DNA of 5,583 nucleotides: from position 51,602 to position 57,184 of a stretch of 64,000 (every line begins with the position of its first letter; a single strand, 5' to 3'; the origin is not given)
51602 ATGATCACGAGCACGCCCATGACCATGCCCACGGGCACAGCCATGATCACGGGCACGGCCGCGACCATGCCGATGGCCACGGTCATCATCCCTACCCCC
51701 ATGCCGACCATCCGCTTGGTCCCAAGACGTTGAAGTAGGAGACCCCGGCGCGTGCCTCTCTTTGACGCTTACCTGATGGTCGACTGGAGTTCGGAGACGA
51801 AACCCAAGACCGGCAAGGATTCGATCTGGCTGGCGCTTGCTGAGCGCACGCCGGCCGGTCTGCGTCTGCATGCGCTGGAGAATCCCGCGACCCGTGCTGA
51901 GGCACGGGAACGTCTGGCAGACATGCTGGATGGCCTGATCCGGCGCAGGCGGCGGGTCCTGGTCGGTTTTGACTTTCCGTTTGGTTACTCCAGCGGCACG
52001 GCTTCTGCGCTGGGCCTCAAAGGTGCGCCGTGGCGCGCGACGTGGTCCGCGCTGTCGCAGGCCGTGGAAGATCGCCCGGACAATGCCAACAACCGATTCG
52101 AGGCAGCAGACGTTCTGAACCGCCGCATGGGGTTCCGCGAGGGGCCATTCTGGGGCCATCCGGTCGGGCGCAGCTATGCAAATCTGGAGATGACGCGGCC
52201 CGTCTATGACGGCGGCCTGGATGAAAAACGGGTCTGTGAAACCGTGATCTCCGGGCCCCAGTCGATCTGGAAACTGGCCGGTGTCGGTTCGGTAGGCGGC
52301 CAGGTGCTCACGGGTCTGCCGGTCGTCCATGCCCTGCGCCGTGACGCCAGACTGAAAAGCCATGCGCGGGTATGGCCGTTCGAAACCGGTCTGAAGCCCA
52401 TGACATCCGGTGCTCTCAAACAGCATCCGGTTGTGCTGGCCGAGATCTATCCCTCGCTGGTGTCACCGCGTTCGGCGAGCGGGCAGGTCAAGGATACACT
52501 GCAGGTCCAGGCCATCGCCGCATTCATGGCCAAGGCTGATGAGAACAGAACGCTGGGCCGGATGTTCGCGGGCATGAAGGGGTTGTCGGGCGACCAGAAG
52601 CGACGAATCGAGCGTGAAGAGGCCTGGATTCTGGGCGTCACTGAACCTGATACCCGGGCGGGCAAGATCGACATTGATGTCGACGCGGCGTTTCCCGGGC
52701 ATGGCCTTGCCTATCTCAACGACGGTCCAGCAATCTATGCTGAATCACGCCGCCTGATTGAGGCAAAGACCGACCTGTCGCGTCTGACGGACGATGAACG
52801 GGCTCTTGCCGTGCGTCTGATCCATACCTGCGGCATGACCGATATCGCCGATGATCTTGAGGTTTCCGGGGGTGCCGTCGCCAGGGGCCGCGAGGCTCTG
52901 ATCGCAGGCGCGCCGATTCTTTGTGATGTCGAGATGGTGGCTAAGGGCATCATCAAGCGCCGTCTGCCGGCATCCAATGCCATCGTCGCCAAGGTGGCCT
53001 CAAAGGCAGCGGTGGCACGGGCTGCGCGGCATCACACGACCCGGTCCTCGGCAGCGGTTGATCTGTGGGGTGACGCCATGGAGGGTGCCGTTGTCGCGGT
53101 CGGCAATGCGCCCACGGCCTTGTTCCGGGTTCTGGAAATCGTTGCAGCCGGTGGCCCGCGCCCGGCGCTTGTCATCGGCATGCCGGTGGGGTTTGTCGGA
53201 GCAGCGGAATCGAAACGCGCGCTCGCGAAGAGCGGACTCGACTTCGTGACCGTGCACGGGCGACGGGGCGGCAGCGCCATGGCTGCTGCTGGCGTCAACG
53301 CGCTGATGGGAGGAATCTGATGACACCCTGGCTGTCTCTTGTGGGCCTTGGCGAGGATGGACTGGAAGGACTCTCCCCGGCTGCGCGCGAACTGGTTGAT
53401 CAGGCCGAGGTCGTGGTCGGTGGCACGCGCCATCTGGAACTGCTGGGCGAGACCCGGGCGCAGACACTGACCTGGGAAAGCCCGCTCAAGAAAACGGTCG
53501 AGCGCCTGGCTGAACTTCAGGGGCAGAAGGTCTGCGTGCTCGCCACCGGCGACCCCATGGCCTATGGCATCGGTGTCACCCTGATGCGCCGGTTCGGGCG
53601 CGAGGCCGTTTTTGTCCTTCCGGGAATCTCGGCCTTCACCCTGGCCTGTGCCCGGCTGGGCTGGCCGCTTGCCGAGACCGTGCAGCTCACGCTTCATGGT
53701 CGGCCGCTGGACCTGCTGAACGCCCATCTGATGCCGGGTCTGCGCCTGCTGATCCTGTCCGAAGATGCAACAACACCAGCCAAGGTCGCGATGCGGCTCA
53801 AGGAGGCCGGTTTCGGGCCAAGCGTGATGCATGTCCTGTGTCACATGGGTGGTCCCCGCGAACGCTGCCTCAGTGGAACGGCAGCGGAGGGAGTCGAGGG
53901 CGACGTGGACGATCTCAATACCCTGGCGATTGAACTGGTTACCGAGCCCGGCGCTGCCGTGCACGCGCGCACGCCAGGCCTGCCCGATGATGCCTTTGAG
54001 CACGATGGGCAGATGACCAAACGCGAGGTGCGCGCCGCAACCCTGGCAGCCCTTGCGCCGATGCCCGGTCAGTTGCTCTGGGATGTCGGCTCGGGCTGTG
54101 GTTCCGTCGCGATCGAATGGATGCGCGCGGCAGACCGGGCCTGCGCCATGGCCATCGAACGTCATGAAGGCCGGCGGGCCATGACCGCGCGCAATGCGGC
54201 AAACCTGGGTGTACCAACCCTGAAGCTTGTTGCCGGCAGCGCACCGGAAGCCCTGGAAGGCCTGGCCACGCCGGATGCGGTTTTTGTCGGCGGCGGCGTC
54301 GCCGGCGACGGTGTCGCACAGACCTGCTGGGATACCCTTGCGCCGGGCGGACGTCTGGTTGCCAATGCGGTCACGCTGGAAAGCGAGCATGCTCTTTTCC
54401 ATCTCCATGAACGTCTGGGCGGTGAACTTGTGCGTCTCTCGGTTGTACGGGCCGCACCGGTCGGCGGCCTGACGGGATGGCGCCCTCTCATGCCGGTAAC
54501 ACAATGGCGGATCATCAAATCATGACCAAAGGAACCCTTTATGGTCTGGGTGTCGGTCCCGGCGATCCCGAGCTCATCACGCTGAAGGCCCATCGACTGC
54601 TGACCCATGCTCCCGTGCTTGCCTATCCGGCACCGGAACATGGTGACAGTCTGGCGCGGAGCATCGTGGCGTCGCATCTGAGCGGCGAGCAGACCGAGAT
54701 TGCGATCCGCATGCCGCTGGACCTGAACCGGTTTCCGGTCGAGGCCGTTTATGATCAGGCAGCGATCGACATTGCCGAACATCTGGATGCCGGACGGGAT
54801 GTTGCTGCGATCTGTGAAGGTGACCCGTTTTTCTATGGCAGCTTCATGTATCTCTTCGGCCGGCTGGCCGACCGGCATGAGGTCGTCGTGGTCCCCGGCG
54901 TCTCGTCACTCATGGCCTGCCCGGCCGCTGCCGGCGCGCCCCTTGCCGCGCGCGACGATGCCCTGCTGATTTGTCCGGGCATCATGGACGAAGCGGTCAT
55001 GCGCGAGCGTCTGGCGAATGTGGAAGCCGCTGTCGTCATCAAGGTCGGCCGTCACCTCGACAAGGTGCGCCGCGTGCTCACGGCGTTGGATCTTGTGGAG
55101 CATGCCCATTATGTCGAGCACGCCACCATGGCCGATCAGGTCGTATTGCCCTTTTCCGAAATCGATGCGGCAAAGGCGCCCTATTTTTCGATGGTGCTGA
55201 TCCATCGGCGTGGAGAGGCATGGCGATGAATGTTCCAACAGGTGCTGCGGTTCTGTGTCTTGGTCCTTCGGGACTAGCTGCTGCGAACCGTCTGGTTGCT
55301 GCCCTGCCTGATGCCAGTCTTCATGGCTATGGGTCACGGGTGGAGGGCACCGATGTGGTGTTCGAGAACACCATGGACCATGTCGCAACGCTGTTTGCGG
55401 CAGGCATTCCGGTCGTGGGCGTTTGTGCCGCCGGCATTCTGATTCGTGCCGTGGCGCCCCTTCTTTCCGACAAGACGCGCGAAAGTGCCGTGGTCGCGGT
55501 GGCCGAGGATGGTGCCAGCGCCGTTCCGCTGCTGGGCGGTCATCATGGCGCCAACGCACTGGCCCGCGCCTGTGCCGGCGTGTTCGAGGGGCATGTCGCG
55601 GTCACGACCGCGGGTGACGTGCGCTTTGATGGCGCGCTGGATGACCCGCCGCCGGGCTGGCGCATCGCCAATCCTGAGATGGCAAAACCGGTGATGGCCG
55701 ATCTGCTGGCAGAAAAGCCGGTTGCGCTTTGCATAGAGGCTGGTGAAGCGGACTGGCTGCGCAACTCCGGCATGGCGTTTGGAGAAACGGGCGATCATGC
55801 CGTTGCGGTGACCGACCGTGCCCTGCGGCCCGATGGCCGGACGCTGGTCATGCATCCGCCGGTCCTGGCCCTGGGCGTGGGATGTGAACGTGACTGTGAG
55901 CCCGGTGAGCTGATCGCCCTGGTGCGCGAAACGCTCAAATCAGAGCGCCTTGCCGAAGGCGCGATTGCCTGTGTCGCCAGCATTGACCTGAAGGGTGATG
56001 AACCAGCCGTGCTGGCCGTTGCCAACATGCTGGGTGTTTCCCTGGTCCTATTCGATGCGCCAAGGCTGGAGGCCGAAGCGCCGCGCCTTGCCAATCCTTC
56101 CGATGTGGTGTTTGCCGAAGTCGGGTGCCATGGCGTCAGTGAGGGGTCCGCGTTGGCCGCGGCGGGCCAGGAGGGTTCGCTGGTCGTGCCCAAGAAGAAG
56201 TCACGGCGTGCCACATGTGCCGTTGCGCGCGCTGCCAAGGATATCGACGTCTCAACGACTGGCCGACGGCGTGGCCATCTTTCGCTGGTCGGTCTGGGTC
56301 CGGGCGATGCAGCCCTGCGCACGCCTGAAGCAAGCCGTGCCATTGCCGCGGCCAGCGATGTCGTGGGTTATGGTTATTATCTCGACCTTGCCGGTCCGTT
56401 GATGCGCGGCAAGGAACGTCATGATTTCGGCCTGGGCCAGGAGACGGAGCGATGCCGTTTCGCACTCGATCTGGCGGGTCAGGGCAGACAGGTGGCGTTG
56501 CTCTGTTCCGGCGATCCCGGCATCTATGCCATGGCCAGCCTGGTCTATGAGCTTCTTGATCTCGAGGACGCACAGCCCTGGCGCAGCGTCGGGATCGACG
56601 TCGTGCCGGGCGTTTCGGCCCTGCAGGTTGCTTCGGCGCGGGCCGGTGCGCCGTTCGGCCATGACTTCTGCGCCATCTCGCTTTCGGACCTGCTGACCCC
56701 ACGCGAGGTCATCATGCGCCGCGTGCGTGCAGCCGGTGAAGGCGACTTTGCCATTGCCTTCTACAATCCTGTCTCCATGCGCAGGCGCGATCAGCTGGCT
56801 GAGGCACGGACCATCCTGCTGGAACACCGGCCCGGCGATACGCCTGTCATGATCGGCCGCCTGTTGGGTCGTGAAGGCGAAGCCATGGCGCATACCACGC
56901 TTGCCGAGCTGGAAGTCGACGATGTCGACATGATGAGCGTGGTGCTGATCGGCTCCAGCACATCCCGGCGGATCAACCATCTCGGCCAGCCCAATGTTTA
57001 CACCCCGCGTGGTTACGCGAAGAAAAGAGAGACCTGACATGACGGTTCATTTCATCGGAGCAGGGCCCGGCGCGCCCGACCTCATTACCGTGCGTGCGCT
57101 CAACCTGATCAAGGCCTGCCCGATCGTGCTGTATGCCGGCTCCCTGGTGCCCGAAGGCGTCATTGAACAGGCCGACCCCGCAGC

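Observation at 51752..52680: Unknown roughly 300-aa domain fused in-frame to precorrin-8X methylmutase CobH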

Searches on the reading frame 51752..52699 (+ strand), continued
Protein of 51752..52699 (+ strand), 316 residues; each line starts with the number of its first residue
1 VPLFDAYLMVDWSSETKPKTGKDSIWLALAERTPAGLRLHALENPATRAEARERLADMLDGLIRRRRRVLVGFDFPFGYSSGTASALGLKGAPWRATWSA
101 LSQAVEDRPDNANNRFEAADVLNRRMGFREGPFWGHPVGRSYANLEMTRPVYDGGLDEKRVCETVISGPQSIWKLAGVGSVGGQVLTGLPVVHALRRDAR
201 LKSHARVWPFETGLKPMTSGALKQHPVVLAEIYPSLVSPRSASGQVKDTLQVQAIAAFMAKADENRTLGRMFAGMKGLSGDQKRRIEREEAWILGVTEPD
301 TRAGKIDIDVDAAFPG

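Call 79: find_homologous_proteins(query=L093:7016-7825:+, max_evalue=0.00001)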
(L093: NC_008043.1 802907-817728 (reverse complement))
Query L093:7016-7825:+ (270 aa): 1658 proteins with E <= 0.00001 among 3768 candidates; the best 120 are listed.
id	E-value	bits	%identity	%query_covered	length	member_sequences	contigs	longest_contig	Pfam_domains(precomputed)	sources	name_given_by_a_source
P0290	2.1e-180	617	98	100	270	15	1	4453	-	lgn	-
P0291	2.9e-147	508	80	100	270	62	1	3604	-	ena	-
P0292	1.2e-136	473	78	100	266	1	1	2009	-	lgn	-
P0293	1.5e-134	466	77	100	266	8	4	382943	-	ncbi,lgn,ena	-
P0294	1.0e-133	463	74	100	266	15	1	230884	-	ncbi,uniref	ncbi:molybdopterin guanine dinucleotide synthesis [Tritonibacter scottomollicae]|uniref:molybdopteri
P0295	1.1e-122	427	73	99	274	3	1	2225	-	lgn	-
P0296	5.2e-122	425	73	99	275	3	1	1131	-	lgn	-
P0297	6.5e-122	425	73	99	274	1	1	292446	-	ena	-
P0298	1.5e-121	423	72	100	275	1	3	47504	-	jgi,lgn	-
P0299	5.6e-121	422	73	99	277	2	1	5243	-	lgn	-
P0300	8.2e-121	421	71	100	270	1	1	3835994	-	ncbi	ncbi:molybdopterin guanine dinucleotide synthesis [Roseobacteraceae bacterium NS-SX3]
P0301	3.0e-119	416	70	99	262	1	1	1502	-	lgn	-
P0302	6.1e-119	415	71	99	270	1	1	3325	-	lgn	-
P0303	1.2e-118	414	70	99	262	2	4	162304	-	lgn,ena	-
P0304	1.8e-118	413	69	99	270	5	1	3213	-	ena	-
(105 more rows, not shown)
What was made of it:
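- That clade is widespread in Roseobacteraceae isolates (call 79).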

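Call 81: search_solved_structures(query=A3, max_evalue=10, show_alignments=2)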
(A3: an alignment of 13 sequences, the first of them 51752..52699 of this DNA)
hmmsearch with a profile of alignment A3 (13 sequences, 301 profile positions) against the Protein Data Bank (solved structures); distinct sequences matched with E-value up to 10: 0.

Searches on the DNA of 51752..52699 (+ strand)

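Call 38: search_rna_families(sources=[L030, L039, L048, L057, L072, L008, L014], threshold=gathering)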
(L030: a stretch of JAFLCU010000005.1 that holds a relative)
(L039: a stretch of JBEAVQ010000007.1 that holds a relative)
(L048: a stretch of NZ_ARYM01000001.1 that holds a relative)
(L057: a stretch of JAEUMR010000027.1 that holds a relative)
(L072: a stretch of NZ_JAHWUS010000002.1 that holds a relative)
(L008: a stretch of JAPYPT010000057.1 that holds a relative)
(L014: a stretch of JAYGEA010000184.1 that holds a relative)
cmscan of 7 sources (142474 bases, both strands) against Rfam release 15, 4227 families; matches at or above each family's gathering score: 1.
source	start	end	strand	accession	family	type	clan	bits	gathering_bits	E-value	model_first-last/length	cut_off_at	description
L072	12895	12968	-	RF00005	tRNA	Gene; tRNA;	CL00001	70.6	29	4.6e-13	1-71/71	no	tRNA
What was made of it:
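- Tried and rejected: B12-riboswitch control of orphan copies: none was found in 7 orphan loci (call 38).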

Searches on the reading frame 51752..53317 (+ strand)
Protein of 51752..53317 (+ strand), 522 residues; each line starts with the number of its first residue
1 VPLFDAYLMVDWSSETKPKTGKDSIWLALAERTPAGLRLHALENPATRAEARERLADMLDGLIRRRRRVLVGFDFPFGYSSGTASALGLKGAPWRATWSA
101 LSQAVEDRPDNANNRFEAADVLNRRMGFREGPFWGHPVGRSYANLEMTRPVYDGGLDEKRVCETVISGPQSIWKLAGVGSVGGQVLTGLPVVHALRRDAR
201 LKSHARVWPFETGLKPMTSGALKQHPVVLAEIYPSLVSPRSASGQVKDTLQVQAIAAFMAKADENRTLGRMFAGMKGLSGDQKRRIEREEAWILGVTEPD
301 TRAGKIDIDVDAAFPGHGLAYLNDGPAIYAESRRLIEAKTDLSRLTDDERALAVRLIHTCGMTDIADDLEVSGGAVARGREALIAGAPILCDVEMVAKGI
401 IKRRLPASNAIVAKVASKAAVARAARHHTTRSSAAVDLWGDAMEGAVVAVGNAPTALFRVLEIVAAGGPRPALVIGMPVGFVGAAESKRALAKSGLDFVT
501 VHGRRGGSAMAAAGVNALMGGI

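Call 3: search_protein_families(library=pfam, proteins=[window:51752-53317:+], max_evalue=0.01)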
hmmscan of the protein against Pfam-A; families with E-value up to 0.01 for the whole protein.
window:51752-53317:+ (522 aa): 1 family
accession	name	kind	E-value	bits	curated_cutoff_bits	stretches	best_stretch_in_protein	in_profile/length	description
PF02570.20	CbiC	-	9.3e-66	221.7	22.5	1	328-519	2-194/196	Precorrin-8X methylmutase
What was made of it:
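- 52733..53308 (+): CobH/CbiC precorrin-8X methylmutase domain (aa 328-519). Pfam PF02570 E=9.3e-66, covering profile positions 2-194 of 196 (call 3).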

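Call 4: search_protein_families(library=ncbifam, proteins=[window:51752-53317:+], max_evalue=0.1)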
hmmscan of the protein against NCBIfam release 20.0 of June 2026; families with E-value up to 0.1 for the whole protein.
window:51752-53317:+ (522 aa): 8 families
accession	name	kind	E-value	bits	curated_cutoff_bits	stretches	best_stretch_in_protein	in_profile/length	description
NF006136.0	PRK08285.1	equivalog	1.2e-81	273.4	276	1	320-518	4-204/209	precorrin-8X methylmutase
NF011066.0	PRK14495.1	equivalog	7.6e-44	150.4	596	1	4-298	167-443/452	putative molybdopterin-guanine dinucleotide biosynthesis protein MobB/unknown domain fusion protein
NF004057.0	PRK05575.1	equivalog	5.6e-40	137.2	311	1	321-519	3-201/207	precorrin-8X methylmutase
NF006137.0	PRK08286.1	equivalog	9.2e-36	123.5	294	1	346-519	33-207/214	cobalt-precorrin-8 methylmutase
NF004901.0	PRK06264.1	equivalog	2.5e-33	115.8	261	1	323-519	8-204/212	cobalt-precorrin-8 methylmutase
NF004620.0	PRK05954.1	equivalog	4.4e-33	114.6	264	1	328-519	8-196/205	precorrin-8X methylmutase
NF004449.0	PRK05782.1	equivalog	1.7e-29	102.9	298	1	317-518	133-326/333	bifunctional sirohydrochlorin cobalt chelatase/precorrin-8X methylmutase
NF004619.0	PRK05953.1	equivalog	7.9e-19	68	278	1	330-519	8-194/208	precorrin-8X methylmutase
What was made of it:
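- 52733..53308 (+): NCBIfam NF006136 scores 273.4 bits against a cut-off of 276 (call 4).
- On CobH/CbiC precorrin-8X methylmutase (PF02570): The NCBIfam equivalog NF006136 scores 273.4 bits against a cut-off of 276, just below (call 4).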

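Call 67: predict_structure(alignment_id=A2)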
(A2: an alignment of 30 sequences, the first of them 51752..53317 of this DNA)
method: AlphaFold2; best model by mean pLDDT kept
length: 522 residues; sequences in the alignment: 30
mean_pLDDT: 90.8   pTM: 0.70
mean pLDDT of the five models: 90.8, 86.7, 86.6, 85.8, 83.8
residues with pLDDT >= 90: 375; 70-90: 124; 50-70: 22; < 50: 1
segments of 3 or more residues with pLDDT < 50: none
pLDDT, mean of each block of 10 residues (from residue 1): 95 90 92 86 93 96 94 94 92 95 92 94 84 88 89 80 83 84 93 96 97 95 94 88 78 95 95 93 95 89 81 69 66 86 90 92 92 94 97 96 92 96 95 96 98 96 97 95 92 97 93 92 54
secondary structure, 60 per line:
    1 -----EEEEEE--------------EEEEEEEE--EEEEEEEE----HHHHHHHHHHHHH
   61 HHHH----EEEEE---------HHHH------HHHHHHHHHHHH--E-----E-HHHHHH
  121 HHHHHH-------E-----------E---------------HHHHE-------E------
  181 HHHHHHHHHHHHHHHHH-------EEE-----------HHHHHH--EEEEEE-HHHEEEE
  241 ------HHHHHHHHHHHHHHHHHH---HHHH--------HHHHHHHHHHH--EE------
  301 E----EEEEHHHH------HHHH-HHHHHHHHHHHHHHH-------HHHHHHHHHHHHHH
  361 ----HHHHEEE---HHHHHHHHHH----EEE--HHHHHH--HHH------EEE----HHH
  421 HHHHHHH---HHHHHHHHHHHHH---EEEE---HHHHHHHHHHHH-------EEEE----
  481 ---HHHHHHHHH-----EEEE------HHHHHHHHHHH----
elements in order: E6-11 E26-33 E36-43 H48-64 E69-73 H83-86 H93-104 H115-126 H162-165 H181-197 E205-207 H219-224 E227-232 E237-240 H247-264 H268-271 H280-290 E306-309 H310-313 H320-323 H325-339 H347-360 H365-368 E369-371 H375-384 E389-391 H394-399 E411-413 H418-427 H431-443 E447-450 H454-465 E473-476 H484-492 E498-501 H508-518
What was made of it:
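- The full-length model gives no confident domain-domain contact (pTM 0.70, call 67), so nothing shows functional coupling to CobH. AF2 predicts no confident interface with CobH (call 67).
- Tried and rejected: Fixed CobH-X interface or substrate channel: the full-length AF2 model gives pTM 0.70 with a low-confidence linker, so there is no support (call 67).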

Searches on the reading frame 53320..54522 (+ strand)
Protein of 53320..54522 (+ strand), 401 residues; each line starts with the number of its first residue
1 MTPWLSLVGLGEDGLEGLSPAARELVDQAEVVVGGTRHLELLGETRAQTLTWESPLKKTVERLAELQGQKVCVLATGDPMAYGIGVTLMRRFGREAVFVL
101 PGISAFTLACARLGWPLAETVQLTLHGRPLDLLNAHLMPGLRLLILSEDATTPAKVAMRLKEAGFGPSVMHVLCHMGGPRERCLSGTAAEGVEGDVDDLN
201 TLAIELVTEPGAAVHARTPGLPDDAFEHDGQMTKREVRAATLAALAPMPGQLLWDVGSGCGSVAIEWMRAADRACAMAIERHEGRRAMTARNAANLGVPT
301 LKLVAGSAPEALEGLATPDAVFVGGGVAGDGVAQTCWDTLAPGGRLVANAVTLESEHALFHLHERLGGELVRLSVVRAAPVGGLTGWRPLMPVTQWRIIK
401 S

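Call 3: search_protein_families(library=pfam, proteins=[window:53320-54522:+], max_evalue=0.01)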
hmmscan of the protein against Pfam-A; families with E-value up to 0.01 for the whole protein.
window:53320-54522:+ (401 aa): 2 families
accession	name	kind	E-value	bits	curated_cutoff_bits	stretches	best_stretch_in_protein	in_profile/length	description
PF00590.25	TP_methylase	-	6.2e-25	88.8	27.8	1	5-190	2-210/212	Tetrapyrrole (Corrin/Porphyrin) Methylases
PF01135.25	PCMT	-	1.5e-06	28.5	20.3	1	238-359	62-181/210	Protein-L-isoaspartate(D-aspartate) O-methyltransferase (PCMT)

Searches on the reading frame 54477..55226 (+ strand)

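Call 3: search_protein_families(library=pfam, proteins=[window:54477-55226:+], max_evalue=0.01)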
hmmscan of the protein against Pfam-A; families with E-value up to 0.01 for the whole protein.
window:54477-55226:+ (250 aa): 1 family
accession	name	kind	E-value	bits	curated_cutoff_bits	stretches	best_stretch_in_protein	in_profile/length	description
PF00590.25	TP_methylase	-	1.8e-41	142.9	27.8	1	20-224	1-204/212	Tetrapyrrole (Corrin/Porphyrin) Methylases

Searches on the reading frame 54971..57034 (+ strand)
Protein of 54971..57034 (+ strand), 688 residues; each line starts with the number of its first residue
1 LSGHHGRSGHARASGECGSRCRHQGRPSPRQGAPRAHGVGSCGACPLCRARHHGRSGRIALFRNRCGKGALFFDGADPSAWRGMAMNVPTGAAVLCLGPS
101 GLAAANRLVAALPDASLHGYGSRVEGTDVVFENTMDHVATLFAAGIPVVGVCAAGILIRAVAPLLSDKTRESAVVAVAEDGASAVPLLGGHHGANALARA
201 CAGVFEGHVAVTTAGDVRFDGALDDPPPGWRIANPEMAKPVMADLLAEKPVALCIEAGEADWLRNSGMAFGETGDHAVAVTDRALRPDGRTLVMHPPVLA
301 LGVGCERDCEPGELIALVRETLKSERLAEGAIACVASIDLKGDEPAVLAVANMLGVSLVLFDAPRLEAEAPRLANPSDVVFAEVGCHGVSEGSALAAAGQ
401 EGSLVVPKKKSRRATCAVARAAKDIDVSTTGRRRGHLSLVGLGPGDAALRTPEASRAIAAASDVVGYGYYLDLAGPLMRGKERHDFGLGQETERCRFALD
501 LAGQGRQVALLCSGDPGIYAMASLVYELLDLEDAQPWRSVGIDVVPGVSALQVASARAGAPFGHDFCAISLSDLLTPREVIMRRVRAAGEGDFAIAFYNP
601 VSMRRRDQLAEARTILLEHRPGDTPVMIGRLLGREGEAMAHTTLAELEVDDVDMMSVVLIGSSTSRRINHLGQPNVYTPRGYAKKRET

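Call 3: search_protein_families(library=pfam, proteins=[window:54971-57034:+], max_evalue=0.01)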
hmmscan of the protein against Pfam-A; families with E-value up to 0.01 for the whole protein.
window:54971-57034:+ (688 aa): 4 families
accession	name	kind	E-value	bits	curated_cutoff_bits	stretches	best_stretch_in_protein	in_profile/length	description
PF00590.25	TP_methylase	-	1e-33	117.5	27.8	1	437-647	2-211/212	Tetrapyrrole (Corrin/Porphyrin) Methylases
PF01890.21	CbiG_C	-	2.7e-30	105.7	27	1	299-419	1-117/117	Cobalamin synthesis G C-terminus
PF11760.13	CbiG_N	-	2.9e-23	82.1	25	1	137-216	2-82/82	Cobalamin synthesis G N-terminal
PF11761.13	CbiG_mid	-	3.3e-05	24.4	22.7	1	229-296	11-88/88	Cobalamin biosynthesis central region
